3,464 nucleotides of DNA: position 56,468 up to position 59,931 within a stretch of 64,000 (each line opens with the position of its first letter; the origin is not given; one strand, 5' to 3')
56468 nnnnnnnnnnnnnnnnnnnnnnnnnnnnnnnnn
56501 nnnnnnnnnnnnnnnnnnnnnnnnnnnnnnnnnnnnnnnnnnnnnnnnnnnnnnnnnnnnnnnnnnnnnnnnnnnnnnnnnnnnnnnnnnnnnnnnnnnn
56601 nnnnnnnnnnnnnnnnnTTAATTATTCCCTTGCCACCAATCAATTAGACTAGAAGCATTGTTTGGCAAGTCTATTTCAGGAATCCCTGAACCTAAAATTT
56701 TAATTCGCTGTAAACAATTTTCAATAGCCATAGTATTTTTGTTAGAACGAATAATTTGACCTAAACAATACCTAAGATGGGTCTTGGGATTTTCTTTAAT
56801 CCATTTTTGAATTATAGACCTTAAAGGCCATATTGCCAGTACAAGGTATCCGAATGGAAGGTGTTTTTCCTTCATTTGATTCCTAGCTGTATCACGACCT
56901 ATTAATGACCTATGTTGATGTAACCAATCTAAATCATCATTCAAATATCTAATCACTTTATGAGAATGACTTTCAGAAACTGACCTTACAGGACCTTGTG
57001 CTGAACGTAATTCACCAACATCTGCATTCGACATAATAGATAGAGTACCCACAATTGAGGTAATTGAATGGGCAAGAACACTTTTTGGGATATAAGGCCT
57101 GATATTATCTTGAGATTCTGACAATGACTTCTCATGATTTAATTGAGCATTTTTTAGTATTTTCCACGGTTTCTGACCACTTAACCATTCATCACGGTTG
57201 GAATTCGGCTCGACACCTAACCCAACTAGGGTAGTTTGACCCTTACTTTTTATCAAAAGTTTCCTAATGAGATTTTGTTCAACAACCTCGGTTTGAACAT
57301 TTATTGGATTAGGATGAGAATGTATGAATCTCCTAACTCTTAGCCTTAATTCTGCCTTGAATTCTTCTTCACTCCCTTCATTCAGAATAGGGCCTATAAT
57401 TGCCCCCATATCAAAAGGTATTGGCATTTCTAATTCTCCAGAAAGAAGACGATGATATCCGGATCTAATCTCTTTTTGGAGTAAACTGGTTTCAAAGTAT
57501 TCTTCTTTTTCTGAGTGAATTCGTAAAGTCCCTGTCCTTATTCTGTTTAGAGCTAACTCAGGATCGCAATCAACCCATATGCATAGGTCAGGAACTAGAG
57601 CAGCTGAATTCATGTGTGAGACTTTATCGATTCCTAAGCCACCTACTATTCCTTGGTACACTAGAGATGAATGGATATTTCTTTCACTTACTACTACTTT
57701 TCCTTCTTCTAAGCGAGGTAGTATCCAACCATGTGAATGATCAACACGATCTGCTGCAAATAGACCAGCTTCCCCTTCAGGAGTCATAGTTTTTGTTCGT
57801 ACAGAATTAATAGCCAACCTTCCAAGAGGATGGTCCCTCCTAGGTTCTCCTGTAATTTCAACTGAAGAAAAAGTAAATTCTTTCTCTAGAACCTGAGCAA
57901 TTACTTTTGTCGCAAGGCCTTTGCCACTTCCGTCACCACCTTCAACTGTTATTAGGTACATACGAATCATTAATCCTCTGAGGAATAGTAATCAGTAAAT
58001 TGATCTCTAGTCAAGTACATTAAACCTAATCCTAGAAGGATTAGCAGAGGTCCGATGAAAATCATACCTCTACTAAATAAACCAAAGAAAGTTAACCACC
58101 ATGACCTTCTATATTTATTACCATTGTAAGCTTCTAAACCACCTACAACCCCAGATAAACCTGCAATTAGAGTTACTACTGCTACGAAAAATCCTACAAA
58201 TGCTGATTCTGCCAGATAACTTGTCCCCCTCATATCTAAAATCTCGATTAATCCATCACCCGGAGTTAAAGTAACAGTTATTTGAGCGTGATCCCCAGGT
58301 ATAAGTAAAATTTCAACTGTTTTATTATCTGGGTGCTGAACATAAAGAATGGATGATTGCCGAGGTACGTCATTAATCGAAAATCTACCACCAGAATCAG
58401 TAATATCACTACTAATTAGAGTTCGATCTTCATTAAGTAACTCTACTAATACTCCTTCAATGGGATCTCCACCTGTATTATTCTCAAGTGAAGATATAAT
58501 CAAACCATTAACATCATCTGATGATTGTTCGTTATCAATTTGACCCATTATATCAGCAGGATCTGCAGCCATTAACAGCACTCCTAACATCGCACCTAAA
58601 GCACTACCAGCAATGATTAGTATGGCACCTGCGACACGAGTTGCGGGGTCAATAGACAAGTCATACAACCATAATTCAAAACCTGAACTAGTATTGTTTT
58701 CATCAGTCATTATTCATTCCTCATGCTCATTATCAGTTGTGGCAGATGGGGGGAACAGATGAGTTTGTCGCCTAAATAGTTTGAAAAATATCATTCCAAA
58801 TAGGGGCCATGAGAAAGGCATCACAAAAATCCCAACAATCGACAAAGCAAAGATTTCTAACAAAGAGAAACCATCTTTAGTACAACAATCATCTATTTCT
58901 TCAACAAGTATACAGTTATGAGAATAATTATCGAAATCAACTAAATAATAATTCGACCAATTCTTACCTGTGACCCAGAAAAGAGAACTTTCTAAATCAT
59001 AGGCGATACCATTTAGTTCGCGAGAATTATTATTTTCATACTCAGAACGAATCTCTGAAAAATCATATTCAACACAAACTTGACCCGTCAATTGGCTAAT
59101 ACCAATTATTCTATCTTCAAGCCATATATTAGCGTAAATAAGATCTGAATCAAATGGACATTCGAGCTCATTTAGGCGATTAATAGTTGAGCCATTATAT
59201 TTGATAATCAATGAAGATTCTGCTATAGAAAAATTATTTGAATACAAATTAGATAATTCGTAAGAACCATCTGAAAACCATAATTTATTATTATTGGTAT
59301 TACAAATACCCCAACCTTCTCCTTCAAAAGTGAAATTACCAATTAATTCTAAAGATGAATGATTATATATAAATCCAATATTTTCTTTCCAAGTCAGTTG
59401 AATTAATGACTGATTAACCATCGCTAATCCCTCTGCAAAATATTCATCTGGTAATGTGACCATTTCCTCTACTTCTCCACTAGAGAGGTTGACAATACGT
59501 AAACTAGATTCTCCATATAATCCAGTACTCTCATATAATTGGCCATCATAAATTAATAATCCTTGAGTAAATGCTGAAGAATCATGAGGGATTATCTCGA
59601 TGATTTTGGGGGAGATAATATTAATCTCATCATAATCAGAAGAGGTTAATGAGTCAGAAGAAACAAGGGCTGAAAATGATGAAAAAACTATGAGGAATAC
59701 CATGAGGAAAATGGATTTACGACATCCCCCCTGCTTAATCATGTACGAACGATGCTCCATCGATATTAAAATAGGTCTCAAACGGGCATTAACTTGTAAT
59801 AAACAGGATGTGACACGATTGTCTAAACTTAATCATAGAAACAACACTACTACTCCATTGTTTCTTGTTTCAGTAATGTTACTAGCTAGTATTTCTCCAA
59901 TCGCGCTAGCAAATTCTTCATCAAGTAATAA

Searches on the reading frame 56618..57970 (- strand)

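Call 32: search_protein_families(library=pfam, proteins=[window:56618-57970:-], max_evalue=0.0001)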
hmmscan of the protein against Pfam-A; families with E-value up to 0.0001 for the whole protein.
window:56618-57970:- (450 aa): 1 family
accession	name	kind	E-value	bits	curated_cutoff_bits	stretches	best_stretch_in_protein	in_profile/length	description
PF02223.23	Thymidylate_kin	-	6.3e-28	98.2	27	1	9-177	1-164/185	Thymidylate kinase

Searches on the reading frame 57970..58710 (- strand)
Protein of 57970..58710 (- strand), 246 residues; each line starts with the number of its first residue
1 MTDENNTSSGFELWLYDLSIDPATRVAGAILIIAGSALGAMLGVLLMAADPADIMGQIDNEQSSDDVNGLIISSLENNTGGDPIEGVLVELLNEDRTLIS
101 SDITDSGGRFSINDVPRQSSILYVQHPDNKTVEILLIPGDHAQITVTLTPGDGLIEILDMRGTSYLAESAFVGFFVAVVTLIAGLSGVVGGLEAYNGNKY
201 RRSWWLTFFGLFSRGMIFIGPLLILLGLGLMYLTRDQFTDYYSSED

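Call 32: search_protein_families(library=pfam, proteins=[window:57970-58710:-], max_evalue=0.0001)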
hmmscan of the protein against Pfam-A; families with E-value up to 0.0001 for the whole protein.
window:57970-58710:- (246 aa): 1 family
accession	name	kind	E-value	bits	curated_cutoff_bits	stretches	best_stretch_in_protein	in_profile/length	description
PF13620.12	CarboxypepD_reg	-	1e-07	32.6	32.3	1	79-149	9-82/82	Carboxypeptidase regulatory-like domain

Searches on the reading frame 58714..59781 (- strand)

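Call 32: search_protein_families(library=pfam, proteins=[window:58714-59781:-], max_evalue=0.0001)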
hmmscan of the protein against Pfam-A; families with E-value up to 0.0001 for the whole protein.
window:58714-59781:- (355 aa): 1 family
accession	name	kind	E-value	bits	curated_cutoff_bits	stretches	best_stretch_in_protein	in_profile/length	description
PF05096.18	Glu_cyclase_2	-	3.3e-72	243.4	22.3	1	48-282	17-248/249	Glutamine cyclotransferase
